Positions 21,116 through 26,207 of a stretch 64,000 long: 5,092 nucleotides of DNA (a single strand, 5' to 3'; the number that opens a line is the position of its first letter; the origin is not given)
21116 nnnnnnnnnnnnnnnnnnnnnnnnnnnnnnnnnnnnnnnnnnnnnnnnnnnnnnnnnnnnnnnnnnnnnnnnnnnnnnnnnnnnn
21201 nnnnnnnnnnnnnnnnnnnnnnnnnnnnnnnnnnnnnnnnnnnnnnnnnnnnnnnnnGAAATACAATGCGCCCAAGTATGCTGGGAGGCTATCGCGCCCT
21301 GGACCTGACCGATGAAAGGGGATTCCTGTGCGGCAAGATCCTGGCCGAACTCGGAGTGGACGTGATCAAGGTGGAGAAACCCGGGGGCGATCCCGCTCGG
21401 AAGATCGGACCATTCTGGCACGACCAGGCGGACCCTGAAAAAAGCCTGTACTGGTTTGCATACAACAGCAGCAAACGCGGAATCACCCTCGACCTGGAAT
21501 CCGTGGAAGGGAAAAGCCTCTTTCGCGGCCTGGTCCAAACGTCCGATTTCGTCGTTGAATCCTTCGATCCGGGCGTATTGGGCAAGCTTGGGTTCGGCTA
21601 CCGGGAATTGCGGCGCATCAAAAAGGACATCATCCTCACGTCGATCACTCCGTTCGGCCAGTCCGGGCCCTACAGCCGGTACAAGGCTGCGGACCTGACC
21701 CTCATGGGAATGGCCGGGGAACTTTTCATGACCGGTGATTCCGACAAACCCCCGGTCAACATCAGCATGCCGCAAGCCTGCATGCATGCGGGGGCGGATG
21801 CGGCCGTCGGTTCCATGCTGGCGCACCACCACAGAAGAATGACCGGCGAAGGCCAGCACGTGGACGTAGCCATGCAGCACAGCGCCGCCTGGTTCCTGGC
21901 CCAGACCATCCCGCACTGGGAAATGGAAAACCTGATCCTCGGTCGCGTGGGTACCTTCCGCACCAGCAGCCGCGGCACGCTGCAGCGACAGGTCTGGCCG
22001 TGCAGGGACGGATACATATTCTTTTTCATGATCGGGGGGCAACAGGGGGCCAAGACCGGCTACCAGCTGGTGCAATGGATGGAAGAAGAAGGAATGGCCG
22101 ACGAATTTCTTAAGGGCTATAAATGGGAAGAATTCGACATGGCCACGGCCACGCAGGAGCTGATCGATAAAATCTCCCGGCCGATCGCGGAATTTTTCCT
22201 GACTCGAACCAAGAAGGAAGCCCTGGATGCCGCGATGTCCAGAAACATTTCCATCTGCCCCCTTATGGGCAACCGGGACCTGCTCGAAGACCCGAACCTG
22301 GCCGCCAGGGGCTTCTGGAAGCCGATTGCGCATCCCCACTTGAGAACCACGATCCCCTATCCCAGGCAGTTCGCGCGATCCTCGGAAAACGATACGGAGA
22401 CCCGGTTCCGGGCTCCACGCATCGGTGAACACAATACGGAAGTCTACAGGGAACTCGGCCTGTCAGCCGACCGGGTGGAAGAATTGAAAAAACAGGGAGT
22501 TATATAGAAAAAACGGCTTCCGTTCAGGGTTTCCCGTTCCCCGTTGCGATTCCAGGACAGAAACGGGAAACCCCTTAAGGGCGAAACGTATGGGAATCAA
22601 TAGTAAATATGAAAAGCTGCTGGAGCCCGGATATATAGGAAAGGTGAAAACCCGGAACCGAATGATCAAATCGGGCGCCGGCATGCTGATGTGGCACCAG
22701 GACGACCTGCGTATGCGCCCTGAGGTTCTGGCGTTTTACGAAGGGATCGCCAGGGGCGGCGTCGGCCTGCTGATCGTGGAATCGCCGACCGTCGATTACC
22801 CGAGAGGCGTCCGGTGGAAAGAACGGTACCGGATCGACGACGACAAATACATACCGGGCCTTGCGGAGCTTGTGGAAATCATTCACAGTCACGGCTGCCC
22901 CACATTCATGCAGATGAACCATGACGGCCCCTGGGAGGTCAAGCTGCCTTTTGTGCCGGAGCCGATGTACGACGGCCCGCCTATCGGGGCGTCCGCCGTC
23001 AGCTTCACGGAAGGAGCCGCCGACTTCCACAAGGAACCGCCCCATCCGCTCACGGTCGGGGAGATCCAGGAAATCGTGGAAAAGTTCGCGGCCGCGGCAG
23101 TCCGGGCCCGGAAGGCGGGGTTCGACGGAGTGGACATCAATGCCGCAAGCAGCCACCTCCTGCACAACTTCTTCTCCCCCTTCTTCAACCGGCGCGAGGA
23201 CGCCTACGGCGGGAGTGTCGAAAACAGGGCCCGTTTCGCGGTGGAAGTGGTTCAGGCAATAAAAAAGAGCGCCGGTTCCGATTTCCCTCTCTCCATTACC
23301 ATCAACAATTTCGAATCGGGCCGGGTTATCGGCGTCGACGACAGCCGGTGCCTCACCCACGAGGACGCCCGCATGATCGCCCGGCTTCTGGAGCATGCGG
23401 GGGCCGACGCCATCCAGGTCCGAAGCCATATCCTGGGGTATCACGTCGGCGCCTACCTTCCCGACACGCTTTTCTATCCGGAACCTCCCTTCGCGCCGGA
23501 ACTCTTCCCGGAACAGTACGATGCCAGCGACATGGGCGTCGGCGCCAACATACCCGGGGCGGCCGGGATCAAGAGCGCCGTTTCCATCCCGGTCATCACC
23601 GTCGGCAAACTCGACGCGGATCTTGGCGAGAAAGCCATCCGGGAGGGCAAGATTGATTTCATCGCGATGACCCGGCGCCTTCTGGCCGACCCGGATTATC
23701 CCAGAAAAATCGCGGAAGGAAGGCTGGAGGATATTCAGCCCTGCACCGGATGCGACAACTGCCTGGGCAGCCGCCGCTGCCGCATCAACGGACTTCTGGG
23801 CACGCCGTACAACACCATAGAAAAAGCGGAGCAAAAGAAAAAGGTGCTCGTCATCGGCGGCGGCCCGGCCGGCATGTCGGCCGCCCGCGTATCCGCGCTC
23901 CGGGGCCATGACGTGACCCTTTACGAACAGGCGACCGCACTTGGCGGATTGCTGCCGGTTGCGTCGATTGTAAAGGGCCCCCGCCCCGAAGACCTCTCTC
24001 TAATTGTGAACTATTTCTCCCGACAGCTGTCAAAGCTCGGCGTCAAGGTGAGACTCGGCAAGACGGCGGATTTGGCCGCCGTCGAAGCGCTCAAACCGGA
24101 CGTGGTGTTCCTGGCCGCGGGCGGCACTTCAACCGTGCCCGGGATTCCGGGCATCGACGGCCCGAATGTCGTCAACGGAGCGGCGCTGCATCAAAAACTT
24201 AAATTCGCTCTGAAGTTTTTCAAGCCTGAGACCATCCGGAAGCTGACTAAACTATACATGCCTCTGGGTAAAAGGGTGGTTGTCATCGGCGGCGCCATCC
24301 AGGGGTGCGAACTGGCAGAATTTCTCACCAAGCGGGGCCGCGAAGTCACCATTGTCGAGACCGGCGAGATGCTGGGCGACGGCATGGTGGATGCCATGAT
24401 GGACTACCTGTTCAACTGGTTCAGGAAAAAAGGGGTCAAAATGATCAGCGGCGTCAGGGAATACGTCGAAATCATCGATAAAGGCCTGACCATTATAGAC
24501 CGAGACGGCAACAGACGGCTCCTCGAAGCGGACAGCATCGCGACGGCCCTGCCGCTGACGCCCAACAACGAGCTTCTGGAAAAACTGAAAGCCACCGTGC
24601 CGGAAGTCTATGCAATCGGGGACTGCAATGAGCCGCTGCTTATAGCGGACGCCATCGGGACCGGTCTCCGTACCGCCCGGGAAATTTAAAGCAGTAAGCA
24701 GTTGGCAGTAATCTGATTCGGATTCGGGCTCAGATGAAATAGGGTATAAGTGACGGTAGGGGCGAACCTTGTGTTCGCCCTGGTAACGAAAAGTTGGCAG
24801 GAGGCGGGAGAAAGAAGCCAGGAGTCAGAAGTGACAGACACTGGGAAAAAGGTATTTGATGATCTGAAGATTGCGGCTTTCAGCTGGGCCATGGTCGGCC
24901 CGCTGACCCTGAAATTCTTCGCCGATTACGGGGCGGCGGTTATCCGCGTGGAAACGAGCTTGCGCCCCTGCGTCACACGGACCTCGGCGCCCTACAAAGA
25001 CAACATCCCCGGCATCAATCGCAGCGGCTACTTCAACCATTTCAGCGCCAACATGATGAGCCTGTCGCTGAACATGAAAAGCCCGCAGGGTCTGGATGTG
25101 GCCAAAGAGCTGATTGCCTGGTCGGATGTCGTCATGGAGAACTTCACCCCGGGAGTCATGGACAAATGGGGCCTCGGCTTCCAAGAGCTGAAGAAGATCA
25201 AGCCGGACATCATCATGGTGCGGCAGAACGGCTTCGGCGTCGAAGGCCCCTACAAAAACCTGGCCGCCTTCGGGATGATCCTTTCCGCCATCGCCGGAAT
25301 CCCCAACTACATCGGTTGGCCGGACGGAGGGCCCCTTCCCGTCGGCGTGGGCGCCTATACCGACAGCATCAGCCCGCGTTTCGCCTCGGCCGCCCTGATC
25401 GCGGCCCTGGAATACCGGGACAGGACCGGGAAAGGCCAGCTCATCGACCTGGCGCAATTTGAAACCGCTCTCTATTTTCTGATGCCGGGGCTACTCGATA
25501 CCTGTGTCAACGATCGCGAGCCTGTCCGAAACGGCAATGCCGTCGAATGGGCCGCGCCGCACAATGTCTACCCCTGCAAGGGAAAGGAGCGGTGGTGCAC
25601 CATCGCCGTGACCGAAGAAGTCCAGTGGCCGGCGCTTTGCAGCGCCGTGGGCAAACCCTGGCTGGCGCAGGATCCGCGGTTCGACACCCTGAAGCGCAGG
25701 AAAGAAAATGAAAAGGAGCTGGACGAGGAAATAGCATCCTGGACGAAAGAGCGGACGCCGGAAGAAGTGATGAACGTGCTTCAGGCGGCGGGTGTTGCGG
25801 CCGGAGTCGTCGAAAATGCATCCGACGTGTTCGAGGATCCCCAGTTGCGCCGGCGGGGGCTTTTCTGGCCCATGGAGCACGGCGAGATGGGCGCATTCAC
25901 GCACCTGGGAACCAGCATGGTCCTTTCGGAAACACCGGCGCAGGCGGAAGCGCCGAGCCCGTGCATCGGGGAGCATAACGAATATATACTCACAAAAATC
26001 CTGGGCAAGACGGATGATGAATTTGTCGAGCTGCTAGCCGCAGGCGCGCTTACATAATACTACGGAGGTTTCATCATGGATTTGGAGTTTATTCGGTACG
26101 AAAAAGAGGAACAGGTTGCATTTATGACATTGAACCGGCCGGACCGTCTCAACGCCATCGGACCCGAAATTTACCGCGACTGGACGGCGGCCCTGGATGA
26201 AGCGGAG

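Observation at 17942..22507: Glutamate-mutase-like B12 enzyme without MutL or methylaspartase, bracketed by CoA-transferases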

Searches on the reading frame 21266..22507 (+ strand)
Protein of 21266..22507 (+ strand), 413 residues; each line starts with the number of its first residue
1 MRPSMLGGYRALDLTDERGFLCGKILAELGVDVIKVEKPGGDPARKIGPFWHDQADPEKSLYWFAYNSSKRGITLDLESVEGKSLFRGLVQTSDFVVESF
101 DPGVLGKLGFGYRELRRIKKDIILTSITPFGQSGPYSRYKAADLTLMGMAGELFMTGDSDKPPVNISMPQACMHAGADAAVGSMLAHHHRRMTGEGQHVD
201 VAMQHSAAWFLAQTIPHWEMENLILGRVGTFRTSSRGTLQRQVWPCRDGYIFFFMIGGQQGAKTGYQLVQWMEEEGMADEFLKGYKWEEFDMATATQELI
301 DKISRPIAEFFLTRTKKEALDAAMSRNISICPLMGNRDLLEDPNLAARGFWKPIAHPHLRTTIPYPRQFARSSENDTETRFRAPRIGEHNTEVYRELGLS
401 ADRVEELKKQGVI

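Call 3: search_protein_families(library=pfam, proteins=[window:21266-22507:+])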
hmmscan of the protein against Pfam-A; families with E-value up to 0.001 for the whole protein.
window:21266-22507:+ (413 aa): 1 family
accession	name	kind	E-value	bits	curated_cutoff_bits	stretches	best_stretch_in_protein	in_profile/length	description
PF02515.22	CoA_transf_3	-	2.6e-74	251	23.3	1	10-390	5-366/366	CoA-transferase family III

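Call 4: search_protein_families(library=ncbifam, proteins=[window:21266-22507:+])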
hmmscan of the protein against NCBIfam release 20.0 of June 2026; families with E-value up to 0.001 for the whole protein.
window:21266-22507:+ (413 aa): 7 families
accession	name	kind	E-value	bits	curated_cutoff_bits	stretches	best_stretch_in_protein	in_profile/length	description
NF003809.0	PRK05398.1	subfamily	6.2e-52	176.6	442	2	6-206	5-203/416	formyl-CoA transferase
TIGR03253.1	oxalate_frc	equivalog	3.3e-50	171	504.2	2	6-206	4-202/416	formyl-CoA transferase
NF052585.1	SucGlutTfsCaiB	equivalog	2.2e-47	161.5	750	1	6-398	8-389/394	succinate--glutarate CoA-transferase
NF041294.1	Scnl_mescCoAtase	equivalog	1.6e-41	142.7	700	1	9-393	7-379/381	succinyl-CoA:mesaconate CoA-transferase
NF008511.0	PRK11430.1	equivalog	1.8e-31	109.7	522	1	18-215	23-216/381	CoA:oxalate CoA-transferase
TIGR04253.1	mesacon_CoA_iso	equivalog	1.8e-19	70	725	1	21-208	19-199/403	2-methylfumaryl-CoA isomerase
NF002914.1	PRK03525.1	equivalog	5.4e-18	65.1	413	1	66-413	60-397/400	L-carnitine CoA-transferase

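Call 57: search_solved_structures(query=window:21266-22507:+, max_evalue=1e-25)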
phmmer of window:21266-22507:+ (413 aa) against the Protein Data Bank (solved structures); distinct sequences matched with E-value up to 1e-25: 20.
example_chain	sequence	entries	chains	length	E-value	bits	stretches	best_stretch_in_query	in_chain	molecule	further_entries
9fn0_A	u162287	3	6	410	3e-71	243.6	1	8-412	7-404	Subunit of Benzylsuccinate CoA-transferase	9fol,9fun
4ed9_A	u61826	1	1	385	3.7e-38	134.6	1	7-397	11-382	CAIB/BAIF family protein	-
1pt5_A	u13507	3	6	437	5.5e-33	117.6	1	5-206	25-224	Hypothetical protein yfdW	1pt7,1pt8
1pqy_A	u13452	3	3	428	5.6e-33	117.6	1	6-206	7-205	Hypothetical protein yfdW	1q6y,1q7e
1vgq_A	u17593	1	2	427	1.5e-30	109.5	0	6-207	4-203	Formyl-coenzyme A transferase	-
1t3z_A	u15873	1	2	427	2.1e-30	109.1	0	6-207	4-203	Formyl-coenzyme A transferase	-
2vjm_B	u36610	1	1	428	2.5e-30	108.8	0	6-207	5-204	FORMYL-COENZYME A TRANSFERASE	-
2vjp_A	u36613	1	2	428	2.5e-30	108.8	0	6-207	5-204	FORMYL-COENZYME A TRANSFERASE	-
1p5h_A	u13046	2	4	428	2.6e-30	108.8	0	6-207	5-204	Formyl-coenzyme A transferase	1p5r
2vjn_A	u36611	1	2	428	3.5e-30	108.3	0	6-207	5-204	FORMYL-COENZYME A TRANSFERASE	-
2vjk_A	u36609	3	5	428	3.5e-30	108.3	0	6-207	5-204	FORMYL-COENZYME A TRANSFERASE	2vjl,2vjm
1t4c_A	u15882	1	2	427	3.9e-30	108.2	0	6-207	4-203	Formyl-CoA:oxalate CoA-transferase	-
1vgr_A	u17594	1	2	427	5.1e-30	107.8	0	6-207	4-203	Formyl-coenzyme A transferase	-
2vjo_A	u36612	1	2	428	7e-30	107.3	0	6-207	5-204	FORMYL-COENZYME A TRANSFERASE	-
2vjq_A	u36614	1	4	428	1.2e-29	106.6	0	6-207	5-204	FORMYL-COENZYME A TRANSFERASE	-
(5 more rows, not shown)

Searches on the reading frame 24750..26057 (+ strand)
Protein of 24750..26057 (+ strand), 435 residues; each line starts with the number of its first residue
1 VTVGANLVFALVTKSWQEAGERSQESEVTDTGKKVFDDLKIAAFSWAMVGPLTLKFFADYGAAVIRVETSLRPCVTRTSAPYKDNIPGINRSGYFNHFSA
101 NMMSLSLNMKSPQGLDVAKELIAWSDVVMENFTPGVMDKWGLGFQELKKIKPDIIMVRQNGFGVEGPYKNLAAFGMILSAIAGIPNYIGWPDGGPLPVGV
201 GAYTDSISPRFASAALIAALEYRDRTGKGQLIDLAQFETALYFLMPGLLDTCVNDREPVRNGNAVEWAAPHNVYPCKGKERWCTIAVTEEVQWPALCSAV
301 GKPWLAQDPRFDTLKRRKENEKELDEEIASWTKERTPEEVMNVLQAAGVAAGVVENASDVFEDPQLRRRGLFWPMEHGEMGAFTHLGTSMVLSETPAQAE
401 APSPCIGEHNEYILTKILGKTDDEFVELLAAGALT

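Call 3: search_protein_families(library=pfam, proteins=[window:24750-26057:+])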
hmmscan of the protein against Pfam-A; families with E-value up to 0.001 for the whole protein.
window:24750-26057:+ (435 aa): 1 family
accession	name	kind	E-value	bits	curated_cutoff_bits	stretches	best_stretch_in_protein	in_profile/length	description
PF02515.22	CoA_transf_3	-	2.3e-99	333.4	23.3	1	37-410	2-366/366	CoA-transferase family III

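Call 4: search_protein_families(library=ncbifam, proteins=[window:24750-26057:+])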
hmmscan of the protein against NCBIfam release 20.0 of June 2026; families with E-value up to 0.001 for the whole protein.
window:24750-26057:+ (435 aa): 7 families
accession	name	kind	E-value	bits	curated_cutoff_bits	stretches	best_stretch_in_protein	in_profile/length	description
NF052585.1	SucGlutTfsCaiB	equivalog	5.3e-62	209.7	750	1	39-417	11-388/394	succinate--glutarate CoA-transferase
NF003809.0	PRK05398.1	subfamily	1.5e-58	198.3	442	1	35-433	4-415/416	formyl-CoA transferase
TIGR03253.1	oxalate_frc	equivalog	5.4e-57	193.4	504.2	1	36-432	4-414/416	formyl-CoA transferase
NF041294.1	Scnl_mescCoAtase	equivalog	6.7e-53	180.2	700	1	36-414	4-380/381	succinyl-CoA:mesaconate CoA-transferase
NF008511.0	PRK11430.1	equivalog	2.4e-46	158.6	522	1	32-371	6-337/381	CoA:oxalate CoA-transferase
NF002914.1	PRK03525.1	equivalog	4.5e-23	81.8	413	1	36-433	10-396/400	L-carnitine CoA-transferase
TIGR04253.1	mesacon_CoA_iso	equivalog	6.9e-16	58.2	725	1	43-428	13-394/403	2-methylfumaryl-CoA isomerase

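Call 59: search_solved_structures(query=window:24750-26057:+, max_evalue=1e-25)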
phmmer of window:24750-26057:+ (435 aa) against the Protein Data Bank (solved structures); distinct sequences matched with E-value up to 1e-25: 22.
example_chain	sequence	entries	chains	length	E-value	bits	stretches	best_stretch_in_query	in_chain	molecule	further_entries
9fn0_B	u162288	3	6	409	1.6e-75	258.2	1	34-430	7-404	Subunit of Benzylsuccinate CoA-transferase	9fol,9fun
9br6_A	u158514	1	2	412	4.7e-49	171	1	34-433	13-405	Succinate--hydroxymethylglutarate CoA-transferase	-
9br7_A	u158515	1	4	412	2.3e-48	168.7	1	34-433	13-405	Succinate--hydroxymethylglutarate CoA-transferase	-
4ed9_A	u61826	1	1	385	8.1e-47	163.6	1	36-413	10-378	CAIB/BAIF family protein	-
10uh_A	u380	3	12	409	2.8e-44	155.2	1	39-434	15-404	Formyl-coenzyme a transferase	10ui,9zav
1pqy_A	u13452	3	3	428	3.6e-39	138.4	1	38-427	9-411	Hypothetical protein yfdW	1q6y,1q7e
1pt5_A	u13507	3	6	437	3.8e-39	138.3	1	38-427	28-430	Hypothetical protein yfdW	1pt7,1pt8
4hl6_A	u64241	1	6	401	3.9e-39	138.3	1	31-372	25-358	Uncharacterized protein YfdE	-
3ubm_A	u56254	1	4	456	1.7e-36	129.6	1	28-424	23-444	Formyl-CoA:oxalate CoA-transferase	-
2vjq_A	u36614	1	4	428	1.4e-33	120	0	34-244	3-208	FORMYL-COENZYME A TRANSFERASE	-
2vjp_A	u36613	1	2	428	2.3e-33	119.3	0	34-244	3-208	FORMYL-COENZYME A TRANSFERASE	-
2vjk_A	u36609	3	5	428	3.1e-33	118.8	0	34-244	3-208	FORMYL-COENZYME A TRANSFERASE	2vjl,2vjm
1p5h_A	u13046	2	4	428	3.1e-33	118.8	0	34-244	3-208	Formyl-coenzyme A transferase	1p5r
1t4c_A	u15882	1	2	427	3.4e-33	118.7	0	34-244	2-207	Formyl-CoA:oxalate CoA-transferase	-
2vjn_A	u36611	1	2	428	4.1e-33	118.4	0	34-244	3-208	FORMYL-COENZYME A TRANSFERASE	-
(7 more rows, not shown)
